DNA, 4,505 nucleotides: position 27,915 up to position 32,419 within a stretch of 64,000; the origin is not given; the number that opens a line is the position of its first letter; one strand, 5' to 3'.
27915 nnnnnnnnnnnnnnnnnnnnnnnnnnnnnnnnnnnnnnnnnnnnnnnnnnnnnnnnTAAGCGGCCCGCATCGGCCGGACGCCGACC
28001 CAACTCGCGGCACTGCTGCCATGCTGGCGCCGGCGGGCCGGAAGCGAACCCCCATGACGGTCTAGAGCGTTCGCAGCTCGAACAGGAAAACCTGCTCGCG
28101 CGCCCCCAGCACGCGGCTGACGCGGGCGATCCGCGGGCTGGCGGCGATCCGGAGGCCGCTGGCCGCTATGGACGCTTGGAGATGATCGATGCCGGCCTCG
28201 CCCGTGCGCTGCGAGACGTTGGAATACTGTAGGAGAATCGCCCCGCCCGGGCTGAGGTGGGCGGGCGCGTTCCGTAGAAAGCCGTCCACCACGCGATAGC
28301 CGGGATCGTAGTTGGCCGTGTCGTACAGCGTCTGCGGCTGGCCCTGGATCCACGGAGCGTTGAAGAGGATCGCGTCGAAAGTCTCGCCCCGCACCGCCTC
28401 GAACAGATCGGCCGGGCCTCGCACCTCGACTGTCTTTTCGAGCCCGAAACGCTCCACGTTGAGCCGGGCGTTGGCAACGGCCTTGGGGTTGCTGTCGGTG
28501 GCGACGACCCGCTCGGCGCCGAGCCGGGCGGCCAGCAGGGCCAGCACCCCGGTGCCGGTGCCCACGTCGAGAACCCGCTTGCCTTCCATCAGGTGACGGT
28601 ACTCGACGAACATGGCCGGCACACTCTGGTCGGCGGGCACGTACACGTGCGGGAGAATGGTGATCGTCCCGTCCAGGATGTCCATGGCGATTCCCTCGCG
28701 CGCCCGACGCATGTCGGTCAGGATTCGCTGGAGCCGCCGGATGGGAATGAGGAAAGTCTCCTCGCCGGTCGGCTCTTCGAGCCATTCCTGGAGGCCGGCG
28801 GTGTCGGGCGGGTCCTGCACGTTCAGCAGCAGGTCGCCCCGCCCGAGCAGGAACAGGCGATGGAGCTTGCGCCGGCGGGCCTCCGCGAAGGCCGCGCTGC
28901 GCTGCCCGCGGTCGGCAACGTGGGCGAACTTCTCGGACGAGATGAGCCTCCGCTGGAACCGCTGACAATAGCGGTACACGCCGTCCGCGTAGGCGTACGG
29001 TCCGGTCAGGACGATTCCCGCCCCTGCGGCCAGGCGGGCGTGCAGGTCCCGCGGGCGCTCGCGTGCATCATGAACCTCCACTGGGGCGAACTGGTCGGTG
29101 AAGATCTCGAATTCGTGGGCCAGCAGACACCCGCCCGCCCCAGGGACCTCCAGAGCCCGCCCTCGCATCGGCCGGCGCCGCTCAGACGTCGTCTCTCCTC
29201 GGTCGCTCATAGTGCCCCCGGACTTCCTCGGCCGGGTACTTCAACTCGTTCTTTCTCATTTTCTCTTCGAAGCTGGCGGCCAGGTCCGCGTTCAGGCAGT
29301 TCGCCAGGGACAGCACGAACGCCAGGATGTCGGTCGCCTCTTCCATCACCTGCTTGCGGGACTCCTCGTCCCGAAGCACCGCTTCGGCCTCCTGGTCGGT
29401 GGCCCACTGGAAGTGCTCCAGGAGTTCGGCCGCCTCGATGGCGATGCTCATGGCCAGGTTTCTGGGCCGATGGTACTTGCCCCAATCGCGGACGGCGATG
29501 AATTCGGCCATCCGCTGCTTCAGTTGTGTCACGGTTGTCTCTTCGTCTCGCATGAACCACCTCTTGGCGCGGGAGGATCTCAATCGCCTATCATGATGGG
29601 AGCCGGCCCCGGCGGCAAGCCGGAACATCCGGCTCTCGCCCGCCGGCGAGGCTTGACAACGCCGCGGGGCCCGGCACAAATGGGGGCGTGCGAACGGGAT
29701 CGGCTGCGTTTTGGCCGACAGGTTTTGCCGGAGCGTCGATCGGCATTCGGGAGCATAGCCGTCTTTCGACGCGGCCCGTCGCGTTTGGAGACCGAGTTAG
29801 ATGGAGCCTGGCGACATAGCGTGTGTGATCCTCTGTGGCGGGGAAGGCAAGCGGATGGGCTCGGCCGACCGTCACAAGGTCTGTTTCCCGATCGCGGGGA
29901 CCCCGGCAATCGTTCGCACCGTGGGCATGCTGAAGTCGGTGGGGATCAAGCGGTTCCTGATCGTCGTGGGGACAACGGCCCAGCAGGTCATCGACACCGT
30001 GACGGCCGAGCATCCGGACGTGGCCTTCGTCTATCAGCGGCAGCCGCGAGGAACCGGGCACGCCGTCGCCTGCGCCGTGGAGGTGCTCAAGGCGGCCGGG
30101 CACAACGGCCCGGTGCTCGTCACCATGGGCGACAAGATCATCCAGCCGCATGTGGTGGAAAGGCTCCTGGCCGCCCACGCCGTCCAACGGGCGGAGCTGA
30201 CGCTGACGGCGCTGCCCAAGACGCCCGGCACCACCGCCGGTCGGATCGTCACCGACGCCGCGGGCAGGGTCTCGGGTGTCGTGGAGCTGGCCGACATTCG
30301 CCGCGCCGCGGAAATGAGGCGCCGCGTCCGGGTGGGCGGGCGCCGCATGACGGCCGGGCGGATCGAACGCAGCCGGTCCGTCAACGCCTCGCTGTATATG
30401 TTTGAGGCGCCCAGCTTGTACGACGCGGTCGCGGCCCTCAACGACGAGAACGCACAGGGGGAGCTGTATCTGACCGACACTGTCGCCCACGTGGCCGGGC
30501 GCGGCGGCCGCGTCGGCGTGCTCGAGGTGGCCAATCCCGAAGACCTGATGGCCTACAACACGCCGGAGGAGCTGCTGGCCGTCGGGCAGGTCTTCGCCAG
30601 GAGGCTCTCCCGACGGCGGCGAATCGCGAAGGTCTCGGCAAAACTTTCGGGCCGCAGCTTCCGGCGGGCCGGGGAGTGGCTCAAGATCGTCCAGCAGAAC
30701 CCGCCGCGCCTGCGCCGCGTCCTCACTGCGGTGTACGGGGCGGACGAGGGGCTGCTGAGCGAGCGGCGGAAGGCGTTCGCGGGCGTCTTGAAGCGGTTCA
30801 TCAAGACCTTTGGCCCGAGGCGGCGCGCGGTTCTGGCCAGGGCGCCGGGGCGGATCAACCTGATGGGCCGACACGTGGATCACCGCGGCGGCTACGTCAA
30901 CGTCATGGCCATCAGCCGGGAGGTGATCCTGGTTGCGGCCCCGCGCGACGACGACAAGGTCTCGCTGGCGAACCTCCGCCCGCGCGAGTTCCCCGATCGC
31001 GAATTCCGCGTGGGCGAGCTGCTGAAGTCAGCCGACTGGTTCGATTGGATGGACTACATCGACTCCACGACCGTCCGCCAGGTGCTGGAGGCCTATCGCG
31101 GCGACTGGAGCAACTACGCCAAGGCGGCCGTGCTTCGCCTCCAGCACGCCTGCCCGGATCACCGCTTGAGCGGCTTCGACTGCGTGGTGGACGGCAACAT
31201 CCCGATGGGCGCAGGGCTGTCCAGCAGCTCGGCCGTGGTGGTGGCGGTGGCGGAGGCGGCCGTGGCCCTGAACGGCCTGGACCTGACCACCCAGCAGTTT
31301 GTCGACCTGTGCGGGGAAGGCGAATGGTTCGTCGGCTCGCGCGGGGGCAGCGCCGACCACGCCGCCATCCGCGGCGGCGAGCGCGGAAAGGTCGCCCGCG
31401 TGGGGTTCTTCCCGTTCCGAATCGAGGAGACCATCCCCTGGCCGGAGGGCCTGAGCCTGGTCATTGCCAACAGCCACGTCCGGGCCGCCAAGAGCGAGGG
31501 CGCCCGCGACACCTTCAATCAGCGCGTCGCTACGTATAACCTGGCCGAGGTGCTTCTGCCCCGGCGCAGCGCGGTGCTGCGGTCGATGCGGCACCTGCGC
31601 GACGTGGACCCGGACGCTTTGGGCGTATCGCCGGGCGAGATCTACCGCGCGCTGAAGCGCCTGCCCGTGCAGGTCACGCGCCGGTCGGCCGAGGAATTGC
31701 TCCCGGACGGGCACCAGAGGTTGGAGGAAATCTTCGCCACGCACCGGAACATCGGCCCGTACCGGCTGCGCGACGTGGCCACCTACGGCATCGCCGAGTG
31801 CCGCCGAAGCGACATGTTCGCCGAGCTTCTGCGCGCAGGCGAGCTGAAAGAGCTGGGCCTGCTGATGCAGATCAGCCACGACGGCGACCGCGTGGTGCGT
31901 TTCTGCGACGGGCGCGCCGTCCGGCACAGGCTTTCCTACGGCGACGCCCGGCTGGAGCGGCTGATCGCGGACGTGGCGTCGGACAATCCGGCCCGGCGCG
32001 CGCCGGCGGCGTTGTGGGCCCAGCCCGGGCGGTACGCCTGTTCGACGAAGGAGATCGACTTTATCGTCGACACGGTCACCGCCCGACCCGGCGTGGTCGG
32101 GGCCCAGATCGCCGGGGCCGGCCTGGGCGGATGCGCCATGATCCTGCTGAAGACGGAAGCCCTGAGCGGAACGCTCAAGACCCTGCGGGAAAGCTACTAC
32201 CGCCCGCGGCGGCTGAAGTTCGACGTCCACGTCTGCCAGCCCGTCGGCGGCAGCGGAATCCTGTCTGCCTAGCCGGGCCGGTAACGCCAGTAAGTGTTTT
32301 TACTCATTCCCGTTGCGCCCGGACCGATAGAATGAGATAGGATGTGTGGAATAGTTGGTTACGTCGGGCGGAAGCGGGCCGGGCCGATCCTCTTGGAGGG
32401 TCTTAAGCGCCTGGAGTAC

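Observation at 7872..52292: Three full-length paralogs of an unnamed ~643-668 aa transglutaminase-core + Asp-box protein within 45 kb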

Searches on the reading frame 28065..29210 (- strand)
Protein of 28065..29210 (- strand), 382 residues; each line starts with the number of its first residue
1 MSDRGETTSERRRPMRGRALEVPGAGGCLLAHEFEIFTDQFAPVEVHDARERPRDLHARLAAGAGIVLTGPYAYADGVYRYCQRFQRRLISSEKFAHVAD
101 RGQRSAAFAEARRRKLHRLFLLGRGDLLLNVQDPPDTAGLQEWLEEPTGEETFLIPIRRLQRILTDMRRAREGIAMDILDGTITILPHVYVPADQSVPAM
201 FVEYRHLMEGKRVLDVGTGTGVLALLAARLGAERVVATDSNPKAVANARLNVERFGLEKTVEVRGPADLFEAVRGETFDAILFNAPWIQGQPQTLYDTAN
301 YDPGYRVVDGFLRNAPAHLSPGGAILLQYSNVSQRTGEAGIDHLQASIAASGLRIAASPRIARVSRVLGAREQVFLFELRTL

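Call 17: search_protein_families(library=pfam, proteins=[window:28065-29210:-], max_evalue=0.001)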
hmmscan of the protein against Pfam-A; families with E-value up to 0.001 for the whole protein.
window:28065-29210:- (382 aa): 11 families
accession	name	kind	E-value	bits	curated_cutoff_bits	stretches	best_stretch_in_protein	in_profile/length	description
PF06325.19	PrmA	-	2.6e-14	53.8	22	1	208-284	160-233/296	Ribosomal protein L11 methyltransferase (PrmA)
PF05175.20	MTS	-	4.5e-14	52.9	23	1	209-327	31-138/170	Methyltransferase small domain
PF13847.12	Methyltransf_31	-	2.4e-09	37.4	27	1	209-331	3-113/145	Methyltransferase domain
PF13649.12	Methyltransf_25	-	3.1e-09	37.8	27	1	213-284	1-71/97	Methyltransferase domain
PF13489.12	Methyltransf_23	-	1.2e-08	35.3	27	1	209-335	22-124/164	Methyltransferase domain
PF01135.25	PCMT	-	5.8e-08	33.2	20.3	1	196-263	60-128/210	Protein-L-isoaspartate(D-aspartate) O-methyltransferase (PCMT)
PF03602.21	Cons_hypoth95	-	2.4e-07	31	24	1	199-291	31-127/182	Conserved hypothetical protein 95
PF08241.18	Methyltransf_11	-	1.5e-06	29.2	21.2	1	214-284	1-67/95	Methyltransferase domain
PF08242.18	Methyltransf_12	-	2.6e-06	28.5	30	1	214-283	1-71/98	Methyltransferase domain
PF12847.13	Methyltransf_18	-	2.4e-05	24.8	27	1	207-267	12-73/151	Methyltransferase domain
PF01728.25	FtsJ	-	0.00046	20.6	24.1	1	204-327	16-137/181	FtsJ-like methyltransferase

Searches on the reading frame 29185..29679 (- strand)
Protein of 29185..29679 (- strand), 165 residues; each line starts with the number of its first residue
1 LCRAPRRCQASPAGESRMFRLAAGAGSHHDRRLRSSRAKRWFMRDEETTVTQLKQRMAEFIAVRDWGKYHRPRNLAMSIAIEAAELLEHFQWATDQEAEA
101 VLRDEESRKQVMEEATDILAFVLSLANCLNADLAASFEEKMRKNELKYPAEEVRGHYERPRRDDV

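Call 17: search_protein_families(library=pfam, proteins=[window:29185-29679:-], max_evalue=0.001)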
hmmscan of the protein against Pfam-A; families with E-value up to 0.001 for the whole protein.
window:29185-29679:- (165 aa): 1 family
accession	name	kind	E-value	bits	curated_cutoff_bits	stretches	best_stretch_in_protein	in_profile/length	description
PF12643.12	MazG-like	-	5e-12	46.3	27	1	78-153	2-75/85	MazG-like family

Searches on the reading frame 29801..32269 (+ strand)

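Call 17: search_protein_families(library=pfam, proteins=[window:29801-32269:+], max_evalue=0.001)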
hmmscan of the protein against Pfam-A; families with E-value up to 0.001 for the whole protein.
window:29801-32269:+ (823 aa): 5 families
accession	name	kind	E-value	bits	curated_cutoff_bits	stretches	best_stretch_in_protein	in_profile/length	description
PF00288.32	GHMP_kinases_N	-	3.5e-16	59.6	22.3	1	438-523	1-83/87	GHMP kinases N terminal domain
PF12804.13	NTP_transf_3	-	7.8e-16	59.1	27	1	8-135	1-120/160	MobA-like NTP transferase domain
PF10509.15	GalKase_gal_bdg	-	4.9e-15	55.3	23.1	1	331-381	1-49/49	Galactokinase galactose-binding signature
PF00483.29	NTP_transferase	-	2.7e-14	53.8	21.2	1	9-231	3-209/245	Nucleotidyl transferase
PF08544.19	GHMP_kinases_C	-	1.7e-05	25.5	21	1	738-787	20-70/85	GHMP kinases C terminal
